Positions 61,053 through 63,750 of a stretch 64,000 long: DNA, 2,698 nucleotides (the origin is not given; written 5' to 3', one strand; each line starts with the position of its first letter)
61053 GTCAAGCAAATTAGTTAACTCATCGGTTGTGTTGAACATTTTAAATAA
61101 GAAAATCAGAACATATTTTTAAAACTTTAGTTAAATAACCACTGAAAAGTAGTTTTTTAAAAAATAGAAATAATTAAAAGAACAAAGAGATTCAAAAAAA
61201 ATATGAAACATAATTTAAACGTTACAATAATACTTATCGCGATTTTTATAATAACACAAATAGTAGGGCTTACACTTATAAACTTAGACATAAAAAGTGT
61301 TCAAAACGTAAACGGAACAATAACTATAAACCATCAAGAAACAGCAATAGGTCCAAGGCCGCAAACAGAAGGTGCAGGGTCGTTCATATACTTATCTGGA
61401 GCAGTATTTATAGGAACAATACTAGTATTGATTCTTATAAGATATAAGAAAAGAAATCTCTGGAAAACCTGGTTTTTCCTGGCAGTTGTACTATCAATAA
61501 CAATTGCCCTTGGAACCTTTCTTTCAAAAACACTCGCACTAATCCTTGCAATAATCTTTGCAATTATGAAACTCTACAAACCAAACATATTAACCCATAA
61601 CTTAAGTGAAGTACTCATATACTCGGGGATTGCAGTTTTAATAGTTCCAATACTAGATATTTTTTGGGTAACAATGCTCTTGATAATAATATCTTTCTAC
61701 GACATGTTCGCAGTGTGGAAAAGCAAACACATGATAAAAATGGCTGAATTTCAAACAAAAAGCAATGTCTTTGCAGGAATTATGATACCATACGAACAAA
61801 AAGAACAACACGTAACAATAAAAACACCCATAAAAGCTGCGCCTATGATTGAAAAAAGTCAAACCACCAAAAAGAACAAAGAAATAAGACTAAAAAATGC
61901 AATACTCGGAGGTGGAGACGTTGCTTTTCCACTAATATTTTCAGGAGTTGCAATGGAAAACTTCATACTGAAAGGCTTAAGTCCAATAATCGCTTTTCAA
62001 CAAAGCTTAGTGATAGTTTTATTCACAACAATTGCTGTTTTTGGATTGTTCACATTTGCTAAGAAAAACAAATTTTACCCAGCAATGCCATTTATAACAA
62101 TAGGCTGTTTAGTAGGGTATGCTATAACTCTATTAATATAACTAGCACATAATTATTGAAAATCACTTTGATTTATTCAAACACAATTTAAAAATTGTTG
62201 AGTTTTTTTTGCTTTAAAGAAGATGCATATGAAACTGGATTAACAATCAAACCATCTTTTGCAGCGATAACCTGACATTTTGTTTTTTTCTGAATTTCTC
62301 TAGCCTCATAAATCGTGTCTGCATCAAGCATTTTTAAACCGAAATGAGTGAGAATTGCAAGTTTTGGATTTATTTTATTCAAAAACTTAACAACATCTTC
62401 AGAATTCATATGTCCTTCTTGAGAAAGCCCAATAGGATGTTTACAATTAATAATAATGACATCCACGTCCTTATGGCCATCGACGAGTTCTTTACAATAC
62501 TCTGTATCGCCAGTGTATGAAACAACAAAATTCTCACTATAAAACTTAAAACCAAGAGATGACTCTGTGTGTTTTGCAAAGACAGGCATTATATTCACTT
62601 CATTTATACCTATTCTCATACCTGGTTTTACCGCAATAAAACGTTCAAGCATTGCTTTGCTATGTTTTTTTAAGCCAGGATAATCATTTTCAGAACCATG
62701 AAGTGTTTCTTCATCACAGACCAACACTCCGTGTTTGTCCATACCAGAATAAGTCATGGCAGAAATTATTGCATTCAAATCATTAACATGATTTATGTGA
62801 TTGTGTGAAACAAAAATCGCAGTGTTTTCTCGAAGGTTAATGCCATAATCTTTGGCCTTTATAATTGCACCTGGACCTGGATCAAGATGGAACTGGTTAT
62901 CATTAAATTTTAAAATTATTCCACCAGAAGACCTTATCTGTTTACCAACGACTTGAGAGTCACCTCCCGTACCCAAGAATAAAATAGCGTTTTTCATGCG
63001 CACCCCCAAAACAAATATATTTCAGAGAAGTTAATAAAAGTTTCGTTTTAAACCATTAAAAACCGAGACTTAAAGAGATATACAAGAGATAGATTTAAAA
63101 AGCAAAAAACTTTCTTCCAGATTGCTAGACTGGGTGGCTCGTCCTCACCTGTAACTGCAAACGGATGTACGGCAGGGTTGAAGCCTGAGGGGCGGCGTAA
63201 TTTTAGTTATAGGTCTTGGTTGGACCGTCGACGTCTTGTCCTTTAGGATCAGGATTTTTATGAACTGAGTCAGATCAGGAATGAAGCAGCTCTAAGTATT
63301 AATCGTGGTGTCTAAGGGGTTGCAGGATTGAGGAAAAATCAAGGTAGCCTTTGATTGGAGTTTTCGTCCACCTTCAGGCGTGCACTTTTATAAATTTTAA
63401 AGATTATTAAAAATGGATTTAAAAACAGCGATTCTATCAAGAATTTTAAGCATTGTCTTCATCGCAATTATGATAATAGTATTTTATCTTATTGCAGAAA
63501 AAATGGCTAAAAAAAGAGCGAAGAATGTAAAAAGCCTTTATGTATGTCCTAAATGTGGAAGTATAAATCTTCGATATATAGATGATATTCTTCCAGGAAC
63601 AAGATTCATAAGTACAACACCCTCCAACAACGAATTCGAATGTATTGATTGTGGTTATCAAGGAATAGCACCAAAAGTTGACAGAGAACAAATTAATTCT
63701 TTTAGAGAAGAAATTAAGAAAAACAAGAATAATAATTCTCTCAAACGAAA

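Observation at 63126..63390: GC-rich structured RNA, probably SRP (7S) RNA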

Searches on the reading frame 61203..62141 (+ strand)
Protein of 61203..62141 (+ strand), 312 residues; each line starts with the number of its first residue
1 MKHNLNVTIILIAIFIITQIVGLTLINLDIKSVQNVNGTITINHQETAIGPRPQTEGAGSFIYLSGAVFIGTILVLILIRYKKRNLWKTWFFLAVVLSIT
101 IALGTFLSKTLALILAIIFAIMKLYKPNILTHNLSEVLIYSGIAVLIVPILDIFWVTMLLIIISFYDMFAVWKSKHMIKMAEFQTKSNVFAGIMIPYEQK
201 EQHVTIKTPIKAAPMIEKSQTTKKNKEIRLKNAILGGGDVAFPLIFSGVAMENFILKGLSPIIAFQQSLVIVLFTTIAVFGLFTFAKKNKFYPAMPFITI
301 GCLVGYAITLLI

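Call 11: search_protein_families(library=pfam, proteins=[window:61203-62141:+])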
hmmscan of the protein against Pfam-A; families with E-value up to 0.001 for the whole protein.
window:61203-62141:+ (312 aa): 1 family
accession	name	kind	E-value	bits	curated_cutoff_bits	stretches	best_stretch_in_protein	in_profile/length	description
PF06550.16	SPP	-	4.9e-13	49.6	23.9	1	43-311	19-279/283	Signal-peptide peptidase, presenilin aspartyl protease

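Call 17: find_encoding_contigs(protein=window:61203-62141:+, flank=10000, max_places=10)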
Protein window:61203-62141:+ (312 aa): 9 contigs read that carry it; 4 places shown.
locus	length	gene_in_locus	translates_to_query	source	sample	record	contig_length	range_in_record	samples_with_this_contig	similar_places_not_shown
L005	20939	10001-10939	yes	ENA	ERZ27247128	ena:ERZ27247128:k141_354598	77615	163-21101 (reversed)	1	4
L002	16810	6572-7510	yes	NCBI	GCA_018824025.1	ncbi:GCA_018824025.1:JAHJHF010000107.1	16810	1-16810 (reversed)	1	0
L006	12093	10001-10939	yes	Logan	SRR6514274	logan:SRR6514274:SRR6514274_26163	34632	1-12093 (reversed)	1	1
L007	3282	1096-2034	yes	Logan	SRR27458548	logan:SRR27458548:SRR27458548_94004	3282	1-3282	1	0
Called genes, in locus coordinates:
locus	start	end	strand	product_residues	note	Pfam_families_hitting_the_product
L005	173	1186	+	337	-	PF00044:Gp_dh_N, PF02800:Gp_dh_C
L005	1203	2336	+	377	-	PF00162:PGK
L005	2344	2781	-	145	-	PF03657:UPF0113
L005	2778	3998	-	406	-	-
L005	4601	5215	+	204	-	-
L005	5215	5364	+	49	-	-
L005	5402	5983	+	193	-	PF00069:Pkinase, PF01636:APH (faint), PF01163:RIO1, PF03109:ABC1 (weak)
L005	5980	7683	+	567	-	PF05362:Lon_C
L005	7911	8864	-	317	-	PF13091:PLDc_2, PF00614:PLDc (faint), PF13091:PLDc_2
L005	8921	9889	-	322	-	PF00072:Response_reg, PF00990:GGDEF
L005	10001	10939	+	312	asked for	PF06550:SPP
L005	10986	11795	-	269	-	PF23023:Anti-Pycsar_Apyc1, PF12706:Lactamase_B_2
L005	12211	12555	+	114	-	-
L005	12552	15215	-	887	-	PF00133:tRNA-synt_1, PF01406:tRNA-synt_1e (faint), PF09334:tRNA-synt_1g, PF13603:tRNA-synt_1_2, PF00133:tRNA-synt_1, PF09334:tRNA-synt_1g (weak), PF08264:Anticodon_1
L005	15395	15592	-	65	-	PF01194:RNA_pol_N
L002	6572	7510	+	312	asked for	PF06550:SPP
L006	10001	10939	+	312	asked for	PF06550:SPP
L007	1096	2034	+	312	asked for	PF06550:SPP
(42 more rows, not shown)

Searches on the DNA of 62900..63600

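Call 3: search_rna_families(source=window, start=62900, end=63600, threshold=evalue, max_evalue=1, show_alignments=3)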
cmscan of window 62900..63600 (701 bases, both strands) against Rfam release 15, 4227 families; matches with E-value up to 1: 2.
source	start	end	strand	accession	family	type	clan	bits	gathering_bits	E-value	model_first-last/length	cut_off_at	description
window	63118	63389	+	RF01857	Archaea_SRP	Gene;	CL00003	119.5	96.5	1.5e-28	1-317/317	no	Archaeal signal recognition particle RNA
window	63424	63469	-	RF00526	snoMe28S-U3344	Gene; snRNA; snoRNA; CD-box;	-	20.5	50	0.88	1-83/83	no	Small nucleolar RNA Me28S-U3344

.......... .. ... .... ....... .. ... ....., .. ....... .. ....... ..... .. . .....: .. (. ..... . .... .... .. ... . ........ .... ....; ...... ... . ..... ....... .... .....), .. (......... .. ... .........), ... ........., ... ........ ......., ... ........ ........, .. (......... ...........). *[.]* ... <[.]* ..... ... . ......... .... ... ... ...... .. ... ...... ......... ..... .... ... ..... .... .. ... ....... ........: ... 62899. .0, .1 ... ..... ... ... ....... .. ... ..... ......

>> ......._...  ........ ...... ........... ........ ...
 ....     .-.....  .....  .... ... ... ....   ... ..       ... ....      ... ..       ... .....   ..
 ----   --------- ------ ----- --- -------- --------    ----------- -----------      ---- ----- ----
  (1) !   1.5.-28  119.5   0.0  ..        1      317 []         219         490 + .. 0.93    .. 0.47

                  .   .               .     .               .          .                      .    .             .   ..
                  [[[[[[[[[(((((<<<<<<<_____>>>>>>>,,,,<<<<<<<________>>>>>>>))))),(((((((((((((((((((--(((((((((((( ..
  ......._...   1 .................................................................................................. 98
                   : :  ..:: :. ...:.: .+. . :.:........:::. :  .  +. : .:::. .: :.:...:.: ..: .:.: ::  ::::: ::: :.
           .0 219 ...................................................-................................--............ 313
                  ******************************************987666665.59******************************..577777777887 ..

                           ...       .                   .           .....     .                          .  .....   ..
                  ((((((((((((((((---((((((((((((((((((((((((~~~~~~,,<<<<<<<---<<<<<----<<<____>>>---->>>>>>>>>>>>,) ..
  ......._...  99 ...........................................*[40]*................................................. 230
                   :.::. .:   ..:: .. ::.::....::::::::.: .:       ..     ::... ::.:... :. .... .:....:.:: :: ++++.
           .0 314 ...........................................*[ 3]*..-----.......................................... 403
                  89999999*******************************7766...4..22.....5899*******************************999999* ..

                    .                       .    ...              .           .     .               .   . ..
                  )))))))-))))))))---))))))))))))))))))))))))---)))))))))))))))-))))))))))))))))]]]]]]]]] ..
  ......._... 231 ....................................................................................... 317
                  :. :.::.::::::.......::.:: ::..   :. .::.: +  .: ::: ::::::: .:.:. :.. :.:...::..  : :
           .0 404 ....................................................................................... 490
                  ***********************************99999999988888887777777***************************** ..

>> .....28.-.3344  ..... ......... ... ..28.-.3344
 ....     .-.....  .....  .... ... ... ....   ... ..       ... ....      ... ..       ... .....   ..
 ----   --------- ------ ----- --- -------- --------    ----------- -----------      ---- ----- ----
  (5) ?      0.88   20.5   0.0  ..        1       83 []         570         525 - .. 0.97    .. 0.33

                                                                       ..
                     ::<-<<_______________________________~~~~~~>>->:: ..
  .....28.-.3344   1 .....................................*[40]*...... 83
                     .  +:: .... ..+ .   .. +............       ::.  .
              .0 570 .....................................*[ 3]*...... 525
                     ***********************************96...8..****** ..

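Call 71: search_rna_families(source=window, start=63222, end=63330, threshold=evalue, max_evalue=1, show_alignments=2)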
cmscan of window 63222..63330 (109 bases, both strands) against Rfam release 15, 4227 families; matches with E-value up to 1: 2.
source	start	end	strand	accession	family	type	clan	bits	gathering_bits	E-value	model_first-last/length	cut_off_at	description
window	63233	63328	+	RF00169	Bacteria_small_SRP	Gene;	CL00003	44.4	40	4.3e-09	1-97/97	no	Bacterial small signal recognition particle RNA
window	63293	63330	+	RF02736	Rev11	Gene; antisense;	-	8.9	91.3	0.66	1-38/417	3'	Soft rot Enterobacteriaceae Rev 11 asRNA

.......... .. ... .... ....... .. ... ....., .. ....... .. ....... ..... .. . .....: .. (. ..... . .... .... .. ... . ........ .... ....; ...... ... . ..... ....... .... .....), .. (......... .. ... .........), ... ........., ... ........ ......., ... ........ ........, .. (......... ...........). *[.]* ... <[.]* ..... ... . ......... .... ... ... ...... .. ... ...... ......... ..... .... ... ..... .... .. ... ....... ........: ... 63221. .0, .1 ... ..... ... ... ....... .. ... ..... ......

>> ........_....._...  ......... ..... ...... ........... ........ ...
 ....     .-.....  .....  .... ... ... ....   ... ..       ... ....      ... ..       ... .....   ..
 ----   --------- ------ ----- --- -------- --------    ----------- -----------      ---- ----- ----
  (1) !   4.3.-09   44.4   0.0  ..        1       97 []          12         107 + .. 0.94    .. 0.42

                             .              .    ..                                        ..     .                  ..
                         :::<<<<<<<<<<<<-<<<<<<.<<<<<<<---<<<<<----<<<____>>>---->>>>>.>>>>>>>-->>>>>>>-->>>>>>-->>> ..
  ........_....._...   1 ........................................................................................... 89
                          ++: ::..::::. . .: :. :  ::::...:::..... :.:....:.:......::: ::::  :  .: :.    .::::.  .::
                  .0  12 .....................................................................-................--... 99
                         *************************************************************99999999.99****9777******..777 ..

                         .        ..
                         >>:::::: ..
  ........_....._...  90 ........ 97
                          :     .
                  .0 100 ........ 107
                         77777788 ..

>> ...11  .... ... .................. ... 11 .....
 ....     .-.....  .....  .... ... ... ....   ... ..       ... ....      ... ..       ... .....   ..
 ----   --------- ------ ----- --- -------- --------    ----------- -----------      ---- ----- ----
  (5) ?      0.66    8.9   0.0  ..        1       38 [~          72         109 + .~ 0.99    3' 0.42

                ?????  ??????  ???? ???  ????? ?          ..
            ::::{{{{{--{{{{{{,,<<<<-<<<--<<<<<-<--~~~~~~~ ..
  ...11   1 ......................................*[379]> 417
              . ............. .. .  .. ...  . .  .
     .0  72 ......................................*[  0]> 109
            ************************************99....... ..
